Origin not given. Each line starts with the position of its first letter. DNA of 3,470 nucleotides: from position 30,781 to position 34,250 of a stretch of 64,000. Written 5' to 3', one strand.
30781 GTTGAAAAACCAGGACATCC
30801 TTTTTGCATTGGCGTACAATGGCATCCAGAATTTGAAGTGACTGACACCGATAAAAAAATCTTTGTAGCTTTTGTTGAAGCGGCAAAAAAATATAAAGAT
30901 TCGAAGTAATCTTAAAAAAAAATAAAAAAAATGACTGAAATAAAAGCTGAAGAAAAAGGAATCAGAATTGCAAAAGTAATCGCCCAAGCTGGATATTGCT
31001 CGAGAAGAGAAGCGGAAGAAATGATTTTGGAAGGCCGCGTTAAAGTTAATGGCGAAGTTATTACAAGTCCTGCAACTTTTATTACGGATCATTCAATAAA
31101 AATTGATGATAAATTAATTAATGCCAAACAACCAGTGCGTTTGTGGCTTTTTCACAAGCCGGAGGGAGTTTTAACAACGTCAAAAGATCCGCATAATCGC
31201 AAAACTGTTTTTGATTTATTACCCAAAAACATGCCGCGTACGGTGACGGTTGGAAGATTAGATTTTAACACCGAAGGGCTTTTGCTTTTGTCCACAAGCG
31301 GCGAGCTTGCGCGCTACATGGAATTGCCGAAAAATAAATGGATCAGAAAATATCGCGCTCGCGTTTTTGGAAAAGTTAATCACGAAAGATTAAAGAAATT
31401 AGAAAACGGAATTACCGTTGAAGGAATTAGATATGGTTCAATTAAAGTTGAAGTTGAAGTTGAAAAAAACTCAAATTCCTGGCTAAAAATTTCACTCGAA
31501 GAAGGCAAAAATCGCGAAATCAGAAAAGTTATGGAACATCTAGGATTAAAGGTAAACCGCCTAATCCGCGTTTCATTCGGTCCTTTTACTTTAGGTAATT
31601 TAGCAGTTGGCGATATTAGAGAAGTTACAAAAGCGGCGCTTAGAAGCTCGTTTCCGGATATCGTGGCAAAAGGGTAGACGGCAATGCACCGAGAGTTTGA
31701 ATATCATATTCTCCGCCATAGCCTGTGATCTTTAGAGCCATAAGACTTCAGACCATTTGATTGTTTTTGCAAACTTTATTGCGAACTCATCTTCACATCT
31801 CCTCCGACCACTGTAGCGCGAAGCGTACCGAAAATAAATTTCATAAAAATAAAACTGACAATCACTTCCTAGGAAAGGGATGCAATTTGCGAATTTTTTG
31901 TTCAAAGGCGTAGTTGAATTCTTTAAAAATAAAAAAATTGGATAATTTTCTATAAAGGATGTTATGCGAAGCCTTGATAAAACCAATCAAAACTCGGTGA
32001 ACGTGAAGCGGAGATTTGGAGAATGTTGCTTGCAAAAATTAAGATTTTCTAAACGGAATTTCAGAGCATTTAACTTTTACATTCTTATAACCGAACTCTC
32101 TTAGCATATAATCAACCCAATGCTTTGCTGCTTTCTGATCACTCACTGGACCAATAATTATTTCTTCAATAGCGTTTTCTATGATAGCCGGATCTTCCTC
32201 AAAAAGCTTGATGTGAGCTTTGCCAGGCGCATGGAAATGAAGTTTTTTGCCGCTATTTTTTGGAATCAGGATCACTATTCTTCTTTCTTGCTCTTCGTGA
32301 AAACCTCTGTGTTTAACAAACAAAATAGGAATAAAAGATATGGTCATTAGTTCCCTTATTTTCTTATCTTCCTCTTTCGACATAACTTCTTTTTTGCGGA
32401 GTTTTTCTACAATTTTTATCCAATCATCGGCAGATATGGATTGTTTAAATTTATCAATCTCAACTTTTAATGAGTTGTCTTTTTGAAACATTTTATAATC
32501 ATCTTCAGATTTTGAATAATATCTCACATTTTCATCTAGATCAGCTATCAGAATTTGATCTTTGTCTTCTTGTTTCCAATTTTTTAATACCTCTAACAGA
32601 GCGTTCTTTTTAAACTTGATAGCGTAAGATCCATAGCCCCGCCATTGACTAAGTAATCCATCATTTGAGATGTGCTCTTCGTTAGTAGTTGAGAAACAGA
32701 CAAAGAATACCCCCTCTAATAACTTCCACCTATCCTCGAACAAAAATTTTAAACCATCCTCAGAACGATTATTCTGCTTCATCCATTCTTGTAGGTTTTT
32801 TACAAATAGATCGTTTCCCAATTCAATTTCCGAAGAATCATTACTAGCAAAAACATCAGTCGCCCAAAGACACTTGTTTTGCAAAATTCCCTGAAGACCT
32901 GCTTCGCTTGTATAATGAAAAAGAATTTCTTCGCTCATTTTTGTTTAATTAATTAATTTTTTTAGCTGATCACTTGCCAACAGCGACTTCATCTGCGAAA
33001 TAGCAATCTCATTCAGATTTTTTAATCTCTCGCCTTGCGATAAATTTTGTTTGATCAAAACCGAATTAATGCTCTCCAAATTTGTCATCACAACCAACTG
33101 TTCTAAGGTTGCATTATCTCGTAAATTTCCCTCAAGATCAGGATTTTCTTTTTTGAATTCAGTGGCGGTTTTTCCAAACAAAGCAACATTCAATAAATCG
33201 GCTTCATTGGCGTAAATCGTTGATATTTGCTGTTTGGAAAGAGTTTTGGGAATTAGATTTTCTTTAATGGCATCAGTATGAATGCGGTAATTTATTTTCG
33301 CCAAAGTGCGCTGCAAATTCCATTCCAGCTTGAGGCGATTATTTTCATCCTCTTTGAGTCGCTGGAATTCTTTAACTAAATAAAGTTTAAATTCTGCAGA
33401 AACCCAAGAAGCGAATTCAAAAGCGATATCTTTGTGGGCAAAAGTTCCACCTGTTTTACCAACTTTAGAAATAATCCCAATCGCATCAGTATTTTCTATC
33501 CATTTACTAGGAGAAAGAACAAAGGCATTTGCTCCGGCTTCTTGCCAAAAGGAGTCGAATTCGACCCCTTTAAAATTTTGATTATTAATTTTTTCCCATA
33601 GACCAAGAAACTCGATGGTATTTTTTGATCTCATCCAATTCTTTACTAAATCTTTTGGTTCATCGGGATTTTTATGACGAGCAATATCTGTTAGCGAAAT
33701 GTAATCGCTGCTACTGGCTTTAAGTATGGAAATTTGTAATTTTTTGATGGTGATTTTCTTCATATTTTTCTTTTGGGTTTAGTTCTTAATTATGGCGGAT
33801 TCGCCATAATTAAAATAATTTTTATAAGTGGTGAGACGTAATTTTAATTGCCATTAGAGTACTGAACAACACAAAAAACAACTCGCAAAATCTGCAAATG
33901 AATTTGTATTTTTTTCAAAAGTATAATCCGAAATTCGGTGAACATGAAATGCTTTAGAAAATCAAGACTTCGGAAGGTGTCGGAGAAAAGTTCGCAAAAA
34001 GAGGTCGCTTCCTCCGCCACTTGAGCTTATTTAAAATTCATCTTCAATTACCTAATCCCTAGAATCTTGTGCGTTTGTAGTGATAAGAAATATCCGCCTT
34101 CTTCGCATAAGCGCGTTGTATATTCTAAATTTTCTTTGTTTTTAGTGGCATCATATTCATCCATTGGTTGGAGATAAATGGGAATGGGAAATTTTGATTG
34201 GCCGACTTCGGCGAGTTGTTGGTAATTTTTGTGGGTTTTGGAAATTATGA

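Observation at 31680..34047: KilA-N + DUF2971 two-gene islet with operator-like palindrome and flanking short direct repeats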

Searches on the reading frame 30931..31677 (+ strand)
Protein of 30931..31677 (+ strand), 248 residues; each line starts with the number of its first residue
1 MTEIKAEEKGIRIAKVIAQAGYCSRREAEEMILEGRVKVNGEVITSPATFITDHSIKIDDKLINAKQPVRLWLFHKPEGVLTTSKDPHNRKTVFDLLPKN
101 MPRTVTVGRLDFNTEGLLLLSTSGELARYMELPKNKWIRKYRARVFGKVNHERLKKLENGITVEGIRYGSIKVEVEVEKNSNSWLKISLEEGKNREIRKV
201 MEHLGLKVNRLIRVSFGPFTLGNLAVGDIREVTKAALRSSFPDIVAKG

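Call 3: search_protein_families(library=pfam, proteins=[window:30931-31677:+], max_evalue=0.01)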
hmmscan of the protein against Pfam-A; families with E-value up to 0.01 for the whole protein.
window:30931-31677:+ (248 aa): 4 families
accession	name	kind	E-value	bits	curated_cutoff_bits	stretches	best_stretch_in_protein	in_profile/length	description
PF00849.27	PseudoU_synth_2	-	1.6e-20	74.3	26.8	1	71-203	2-152/152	RNA pseudouridylate synthase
PF01479.30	S4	-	5.8e-14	52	22.8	1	12-51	2-42/48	S4 domain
PF22421.1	SYY_C-terminal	-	0.00037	20.8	27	1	3-54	11-63/83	Tyrosine--tRNA ligase SYY-like C-terminal domain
PF13275.11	S4_2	-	0.0034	17.7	24.6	0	26-45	24-43/65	S4 domain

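Call 25: find_encoding_contigs(protein=window:30931-31677:+, flank=8000, max_places=6)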
Protein window:30931-31677:+ (248 aa): 15 contigs read that carry it; 3 places shown.
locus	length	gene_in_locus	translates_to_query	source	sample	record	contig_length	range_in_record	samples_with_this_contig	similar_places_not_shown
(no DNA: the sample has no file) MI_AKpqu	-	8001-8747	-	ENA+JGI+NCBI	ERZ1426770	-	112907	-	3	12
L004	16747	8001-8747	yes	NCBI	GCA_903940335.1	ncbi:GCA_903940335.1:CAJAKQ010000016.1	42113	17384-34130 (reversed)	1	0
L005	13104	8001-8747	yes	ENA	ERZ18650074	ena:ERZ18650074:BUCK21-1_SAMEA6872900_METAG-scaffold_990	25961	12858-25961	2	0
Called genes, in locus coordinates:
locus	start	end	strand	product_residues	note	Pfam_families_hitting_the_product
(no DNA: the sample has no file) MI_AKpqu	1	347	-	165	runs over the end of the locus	PF00293:NUDIX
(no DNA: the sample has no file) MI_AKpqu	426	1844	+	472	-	PF14821:Thr_synth_N, PF00291:PALP, PF24857:THR4_C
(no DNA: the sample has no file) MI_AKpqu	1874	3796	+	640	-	PF01578:Cytochrom_C_asm, PF16327:CcmF_C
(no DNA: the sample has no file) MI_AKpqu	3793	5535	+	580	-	PF01019:G_glu_transpept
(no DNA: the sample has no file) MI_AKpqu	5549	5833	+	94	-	PF04800:NDUS4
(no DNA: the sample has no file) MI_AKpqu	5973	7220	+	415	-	PF08886:GshA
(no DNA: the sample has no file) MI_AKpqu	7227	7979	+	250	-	PF07722:Peptidase_C26, PF00117:GATase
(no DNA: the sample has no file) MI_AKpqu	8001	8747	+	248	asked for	PF01479:S4, PF00849:PseudoU_synth_2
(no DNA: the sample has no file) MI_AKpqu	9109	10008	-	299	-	-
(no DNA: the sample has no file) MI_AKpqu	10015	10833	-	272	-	PF04383:KilA-N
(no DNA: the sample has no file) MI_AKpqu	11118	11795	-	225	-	PF04055:Radical_SAM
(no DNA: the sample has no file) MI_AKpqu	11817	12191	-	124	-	PF02962:CHMI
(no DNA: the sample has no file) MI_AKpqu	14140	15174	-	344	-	-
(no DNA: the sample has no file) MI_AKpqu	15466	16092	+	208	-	PF13103:TonB_2 (faint), PF03544:TonB_C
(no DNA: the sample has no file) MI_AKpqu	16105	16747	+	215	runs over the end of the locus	PF01618:MotA_ExbB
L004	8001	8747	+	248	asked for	PF01479:S4, PF00849:PseudoU_synth_2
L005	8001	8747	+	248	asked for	PF01479:S4, PF00849:PseudoU_synth_2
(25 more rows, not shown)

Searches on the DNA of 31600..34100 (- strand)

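Call 16: search_rna_families(source=window, start=31600, end=34100, threshold=evalue, max_evalue=5)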
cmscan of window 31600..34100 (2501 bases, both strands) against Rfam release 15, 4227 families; matches with E-value up to 5: 7.
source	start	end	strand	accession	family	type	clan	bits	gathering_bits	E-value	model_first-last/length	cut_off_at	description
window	32772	32852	-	RF00152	SNORD79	Gene; snRNA; snoRNA; CD-box;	CL00069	21.2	47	3.7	1-83/83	no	Small nucleolar RNA SNORD79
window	32121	32174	-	RF01196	snoZ30a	Gene; snRNA; snoRNA; CD-box;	-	19.8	80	0.25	1-92/92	no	Small nucleolar RNA Z30a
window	32926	33006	-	RF00284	SNORD74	Gene; snRNA; snoRNA; CD-box;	CL00069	19.5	41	0.43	1-80/80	no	Small nucleolar RNA SNORD74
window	32311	32395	-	RF01467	rli36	Gene; sRNA;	-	19.5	50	4.6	1-84/84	no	Listeria sRNA rli36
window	32229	32292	-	RF00274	SNORD57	Gene; snRNA; snoRNA; CD-box;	CL00058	17.7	47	3.4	1-72/72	no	Small nucleolar RNA SNORD57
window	33391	33463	-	RF02172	RFPL3-AS1_2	Gene; lncRNA;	-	16.9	40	0.27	1-71/71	no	RFPL3 antisense RNA 1 conserved region 2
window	32108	32268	-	RF00010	RNaseP_bact_a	Gene; ribozyme;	CL00002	11.5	100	0.91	1-367/367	no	Bacterial RNase P class A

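Call 54: search_rna_families(sources=[L089, L001, L002, L003], threshold=gathering)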
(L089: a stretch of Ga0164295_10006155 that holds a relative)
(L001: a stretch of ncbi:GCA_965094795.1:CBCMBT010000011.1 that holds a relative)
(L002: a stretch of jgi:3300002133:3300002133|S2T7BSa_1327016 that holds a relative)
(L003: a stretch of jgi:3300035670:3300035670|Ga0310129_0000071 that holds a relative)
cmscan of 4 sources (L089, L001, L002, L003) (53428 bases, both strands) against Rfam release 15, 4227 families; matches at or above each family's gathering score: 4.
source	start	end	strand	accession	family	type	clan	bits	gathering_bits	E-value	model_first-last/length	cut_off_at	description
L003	6771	6861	-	RF00005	tRNA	Gene; tRNA;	CL00001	59.7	29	1.8e-10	1-71/71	no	tRNA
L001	11229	11315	-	RF00005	tRNA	Gene; tRNA;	CL00001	59.1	29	2.6e-10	1-71/71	no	tRNA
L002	10458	10546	-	RF00005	tRNA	Gene; tRNA;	CL00001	56.9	29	1.1e-09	1-71/71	no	tRNA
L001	1261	1343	-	RF00005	tRNA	Gene; tRNA;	CL00001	54.6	29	4.6e-09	1-71/71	no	tRNA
